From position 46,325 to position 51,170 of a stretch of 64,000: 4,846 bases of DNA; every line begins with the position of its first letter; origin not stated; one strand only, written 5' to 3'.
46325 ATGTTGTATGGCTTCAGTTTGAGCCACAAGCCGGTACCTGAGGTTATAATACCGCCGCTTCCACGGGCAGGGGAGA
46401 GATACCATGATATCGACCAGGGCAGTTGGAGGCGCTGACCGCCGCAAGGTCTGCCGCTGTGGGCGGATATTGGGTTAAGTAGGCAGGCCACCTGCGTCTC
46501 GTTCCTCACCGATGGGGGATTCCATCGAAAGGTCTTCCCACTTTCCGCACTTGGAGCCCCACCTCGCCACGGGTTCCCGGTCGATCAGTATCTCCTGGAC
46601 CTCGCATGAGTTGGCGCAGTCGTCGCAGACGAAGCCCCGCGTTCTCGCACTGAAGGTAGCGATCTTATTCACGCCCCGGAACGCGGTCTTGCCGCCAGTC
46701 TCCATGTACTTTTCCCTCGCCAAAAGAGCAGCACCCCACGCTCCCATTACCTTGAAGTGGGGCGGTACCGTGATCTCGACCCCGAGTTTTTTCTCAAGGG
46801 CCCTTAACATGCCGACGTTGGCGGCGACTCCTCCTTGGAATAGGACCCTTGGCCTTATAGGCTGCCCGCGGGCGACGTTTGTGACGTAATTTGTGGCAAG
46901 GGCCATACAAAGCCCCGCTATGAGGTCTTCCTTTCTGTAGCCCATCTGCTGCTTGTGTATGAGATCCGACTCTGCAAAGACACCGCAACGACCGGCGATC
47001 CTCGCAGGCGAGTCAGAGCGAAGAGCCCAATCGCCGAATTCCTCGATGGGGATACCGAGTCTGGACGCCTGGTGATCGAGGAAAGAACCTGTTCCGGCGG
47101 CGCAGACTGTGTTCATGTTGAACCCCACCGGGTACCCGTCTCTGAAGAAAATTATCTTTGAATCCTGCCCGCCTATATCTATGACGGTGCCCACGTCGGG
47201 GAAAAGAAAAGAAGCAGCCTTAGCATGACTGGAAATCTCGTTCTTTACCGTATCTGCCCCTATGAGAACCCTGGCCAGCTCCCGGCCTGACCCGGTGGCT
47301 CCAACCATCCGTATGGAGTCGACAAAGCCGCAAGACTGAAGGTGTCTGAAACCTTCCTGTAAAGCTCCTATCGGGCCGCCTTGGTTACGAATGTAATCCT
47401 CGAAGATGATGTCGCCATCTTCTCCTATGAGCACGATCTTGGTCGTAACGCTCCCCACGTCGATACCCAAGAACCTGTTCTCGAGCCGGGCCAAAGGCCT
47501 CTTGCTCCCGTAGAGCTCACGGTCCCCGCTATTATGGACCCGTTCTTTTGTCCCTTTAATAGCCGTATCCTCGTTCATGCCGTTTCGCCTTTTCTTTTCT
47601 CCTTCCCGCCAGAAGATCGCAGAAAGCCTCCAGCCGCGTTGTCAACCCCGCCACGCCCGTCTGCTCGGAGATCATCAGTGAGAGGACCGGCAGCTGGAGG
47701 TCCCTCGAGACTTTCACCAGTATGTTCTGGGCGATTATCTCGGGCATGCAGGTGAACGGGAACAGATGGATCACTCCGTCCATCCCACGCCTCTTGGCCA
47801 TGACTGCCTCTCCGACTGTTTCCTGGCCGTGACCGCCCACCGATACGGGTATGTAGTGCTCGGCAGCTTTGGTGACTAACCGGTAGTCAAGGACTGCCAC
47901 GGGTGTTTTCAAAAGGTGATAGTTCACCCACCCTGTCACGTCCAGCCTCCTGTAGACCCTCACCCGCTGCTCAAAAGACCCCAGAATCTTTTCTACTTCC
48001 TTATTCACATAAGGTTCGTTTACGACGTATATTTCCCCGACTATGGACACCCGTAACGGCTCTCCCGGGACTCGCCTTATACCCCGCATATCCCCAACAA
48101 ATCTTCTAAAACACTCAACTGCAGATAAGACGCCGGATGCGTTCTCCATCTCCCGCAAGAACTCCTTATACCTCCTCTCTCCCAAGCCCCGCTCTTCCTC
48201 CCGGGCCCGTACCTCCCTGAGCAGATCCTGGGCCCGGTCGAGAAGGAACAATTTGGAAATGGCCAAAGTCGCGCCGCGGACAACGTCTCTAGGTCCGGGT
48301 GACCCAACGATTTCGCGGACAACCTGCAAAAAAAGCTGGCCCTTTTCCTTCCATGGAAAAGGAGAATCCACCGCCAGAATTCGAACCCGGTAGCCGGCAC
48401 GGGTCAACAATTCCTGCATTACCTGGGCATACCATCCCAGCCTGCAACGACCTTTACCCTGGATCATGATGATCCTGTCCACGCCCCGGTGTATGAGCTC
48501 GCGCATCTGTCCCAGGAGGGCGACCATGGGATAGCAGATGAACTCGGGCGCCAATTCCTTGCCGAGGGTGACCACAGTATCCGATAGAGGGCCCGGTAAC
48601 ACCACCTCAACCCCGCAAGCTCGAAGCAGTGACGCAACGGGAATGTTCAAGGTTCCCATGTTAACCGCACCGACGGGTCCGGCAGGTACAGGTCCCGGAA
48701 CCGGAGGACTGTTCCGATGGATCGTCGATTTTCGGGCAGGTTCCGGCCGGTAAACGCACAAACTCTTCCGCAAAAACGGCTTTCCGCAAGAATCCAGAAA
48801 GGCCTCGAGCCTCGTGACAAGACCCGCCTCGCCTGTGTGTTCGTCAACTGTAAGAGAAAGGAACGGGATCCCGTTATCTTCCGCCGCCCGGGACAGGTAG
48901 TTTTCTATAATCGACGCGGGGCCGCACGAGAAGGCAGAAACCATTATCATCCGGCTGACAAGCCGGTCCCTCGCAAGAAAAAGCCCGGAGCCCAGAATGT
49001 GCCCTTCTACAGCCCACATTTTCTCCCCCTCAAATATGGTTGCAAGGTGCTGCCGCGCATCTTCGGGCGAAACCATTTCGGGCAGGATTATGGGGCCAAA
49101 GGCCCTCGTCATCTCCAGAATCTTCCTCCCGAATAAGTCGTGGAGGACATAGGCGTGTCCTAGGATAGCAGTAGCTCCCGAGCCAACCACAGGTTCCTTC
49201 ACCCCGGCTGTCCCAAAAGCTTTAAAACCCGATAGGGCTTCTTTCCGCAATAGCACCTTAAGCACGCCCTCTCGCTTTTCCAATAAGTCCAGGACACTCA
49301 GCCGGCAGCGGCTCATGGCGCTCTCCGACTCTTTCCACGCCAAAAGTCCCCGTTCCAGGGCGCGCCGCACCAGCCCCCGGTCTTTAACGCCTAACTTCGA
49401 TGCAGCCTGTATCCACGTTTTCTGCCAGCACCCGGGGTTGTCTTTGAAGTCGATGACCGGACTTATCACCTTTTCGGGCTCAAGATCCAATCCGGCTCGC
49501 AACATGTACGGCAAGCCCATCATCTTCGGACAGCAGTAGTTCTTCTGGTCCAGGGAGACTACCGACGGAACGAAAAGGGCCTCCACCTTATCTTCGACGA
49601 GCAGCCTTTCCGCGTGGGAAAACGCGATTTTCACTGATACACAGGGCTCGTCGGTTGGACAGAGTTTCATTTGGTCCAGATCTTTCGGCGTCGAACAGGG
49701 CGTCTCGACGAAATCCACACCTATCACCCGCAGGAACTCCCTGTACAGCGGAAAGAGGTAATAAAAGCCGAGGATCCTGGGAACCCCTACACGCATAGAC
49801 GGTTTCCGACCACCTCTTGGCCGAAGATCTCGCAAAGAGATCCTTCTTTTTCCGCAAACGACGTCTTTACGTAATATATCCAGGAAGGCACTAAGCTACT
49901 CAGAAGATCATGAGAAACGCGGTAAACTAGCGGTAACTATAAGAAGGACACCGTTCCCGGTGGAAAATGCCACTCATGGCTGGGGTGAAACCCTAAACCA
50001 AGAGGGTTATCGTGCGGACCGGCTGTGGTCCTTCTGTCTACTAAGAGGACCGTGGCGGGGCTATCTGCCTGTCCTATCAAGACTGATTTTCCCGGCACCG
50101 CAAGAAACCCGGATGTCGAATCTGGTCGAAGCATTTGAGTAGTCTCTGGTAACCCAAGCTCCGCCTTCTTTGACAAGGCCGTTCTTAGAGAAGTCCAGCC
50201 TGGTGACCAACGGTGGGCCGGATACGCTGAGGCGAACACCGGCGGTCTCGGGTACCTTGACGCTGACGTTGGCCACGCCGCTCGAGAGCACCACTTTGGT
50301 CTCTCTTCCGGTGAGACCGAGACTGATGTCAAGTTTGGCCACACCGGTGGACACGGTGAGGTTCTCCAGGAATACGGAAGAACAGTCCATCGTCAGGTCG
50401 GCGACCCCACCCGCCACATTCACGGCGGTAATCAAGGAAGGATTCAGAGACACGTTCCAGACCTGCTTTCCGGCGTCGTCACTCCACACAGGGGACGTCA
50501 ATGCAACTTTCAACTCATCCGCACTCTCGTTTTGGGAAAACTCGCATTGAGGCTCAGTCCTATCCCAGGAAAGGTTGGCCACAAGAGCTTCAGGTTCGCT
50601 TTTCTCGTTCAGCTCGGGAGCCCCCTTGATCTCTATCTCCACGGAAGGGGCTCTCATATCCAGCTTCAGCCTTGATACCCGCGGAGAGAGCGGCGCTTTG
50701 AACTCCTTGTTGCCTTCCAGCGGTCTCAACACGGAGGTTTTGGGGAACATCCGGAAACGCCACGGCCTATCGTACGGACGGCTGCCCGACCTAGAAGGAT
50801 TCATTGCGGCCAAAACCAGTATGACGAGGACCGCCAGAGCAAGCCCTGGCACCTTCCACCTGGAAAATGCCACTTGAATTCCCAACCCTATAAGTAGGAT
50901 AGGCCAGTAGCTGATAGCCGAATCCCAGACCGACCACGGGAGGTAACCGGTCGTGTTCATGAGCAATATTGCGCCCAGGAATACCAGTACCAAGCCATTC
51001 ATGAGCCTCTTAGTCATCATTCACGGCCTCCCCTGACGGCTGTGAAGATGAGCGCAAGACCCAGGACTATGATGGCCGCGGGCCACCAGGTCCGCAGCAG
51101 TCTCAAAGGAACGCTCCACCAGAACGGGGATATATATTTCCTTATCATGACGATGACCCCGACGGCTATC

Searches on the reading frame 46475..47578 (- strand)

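Call 88: search_protein_families(library=pfam, proteins=[window:46475-47578:-], max_evalue=0.00001)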
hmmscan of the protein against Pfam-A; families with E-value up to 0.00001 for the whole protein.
window:46475-47578:- (367 aa): 1 family
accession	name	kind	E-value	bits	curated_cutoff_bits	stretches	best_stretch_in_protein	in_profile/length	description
PF01869.26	BcrAD_BadFG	-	2.8e-49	168.5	31.5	1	37-287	1-271/271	BadF/BadG/BcrA/BcrD ATPase family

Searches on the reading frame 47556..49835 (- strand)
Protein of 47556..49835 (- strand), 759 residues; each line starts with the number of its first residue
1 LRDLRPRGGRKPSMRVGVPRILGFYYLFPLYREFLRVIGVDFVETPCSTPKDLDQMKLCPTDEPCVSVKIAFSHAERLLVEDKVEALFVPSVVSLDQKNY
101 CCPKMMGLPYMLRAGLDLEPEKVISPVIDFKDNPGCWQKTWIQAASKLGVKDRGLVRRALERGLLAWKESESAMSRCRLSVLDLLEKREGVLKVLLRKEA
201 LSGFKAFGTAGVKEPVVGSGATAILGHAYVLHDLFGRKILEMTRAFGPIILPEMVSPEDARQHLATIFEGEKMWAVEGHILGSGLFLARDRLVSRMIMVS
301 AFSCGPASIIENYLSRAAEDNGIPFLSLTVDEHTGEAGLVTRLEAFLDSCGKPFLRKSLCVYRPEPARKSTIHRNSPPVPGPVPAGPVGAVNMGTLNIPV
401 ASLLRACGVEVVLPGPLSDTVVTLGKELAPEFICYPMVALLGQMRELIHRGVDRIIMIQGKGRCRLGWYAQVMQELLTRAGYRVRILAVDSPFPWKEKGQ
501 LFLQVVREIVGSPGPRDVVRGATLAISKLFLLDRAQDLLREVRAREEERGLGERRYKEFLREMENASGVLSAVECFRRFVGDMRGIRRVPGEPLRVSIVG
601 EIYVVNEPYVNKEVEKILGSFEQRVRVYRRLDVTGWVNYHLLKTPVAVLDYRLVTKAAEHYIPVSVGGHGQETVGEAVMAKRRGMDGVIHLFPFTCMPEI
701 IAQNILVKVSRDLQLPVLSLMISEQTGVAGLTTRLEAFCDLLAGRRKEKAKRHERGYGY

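Call 88: search_protein_families(library=pfam, proteins=[window:47556-49835:-], max_evalue=0.00001)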
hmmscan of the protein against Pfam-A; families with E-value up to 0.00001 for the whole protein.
window:47556-49835:- (759 aa): 2 families
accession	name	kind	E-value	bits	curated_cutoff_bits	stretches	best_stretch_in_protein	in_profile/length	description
PF09989.15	DUF2229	-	1.6e-39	136.2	29.4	2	15-252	1-214/218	CoA enzyme activase uncharacterised domain (DUF2229)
PF06050.19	HGD-D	-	1.1e-09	38.8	28.4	0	287-349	278-341/342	2-hydroxyglutaryl-CoA dehydratase, D-component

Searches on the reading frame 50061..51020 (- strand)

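Call 88: search_protein_families(library=pfam, proteins=[window:50061-51020:-], max_evalue=0.00001)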
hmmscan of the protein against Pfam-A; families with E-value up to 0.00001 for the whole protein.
window:50061-51020:- (319 aa): 2 families
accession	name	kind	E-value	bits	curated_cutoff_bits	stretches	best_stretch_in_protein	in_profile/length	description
PF18917.5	LiaI-LiaF-like_TM1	-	1.7e-09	38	27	1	9-49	4-40/42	LiaI-LiaF-like transmembrane region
PF22570.1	LiaF-TM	-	1.9e-08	35.4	27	1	9-74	3-68/98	LiaF transmembrane domain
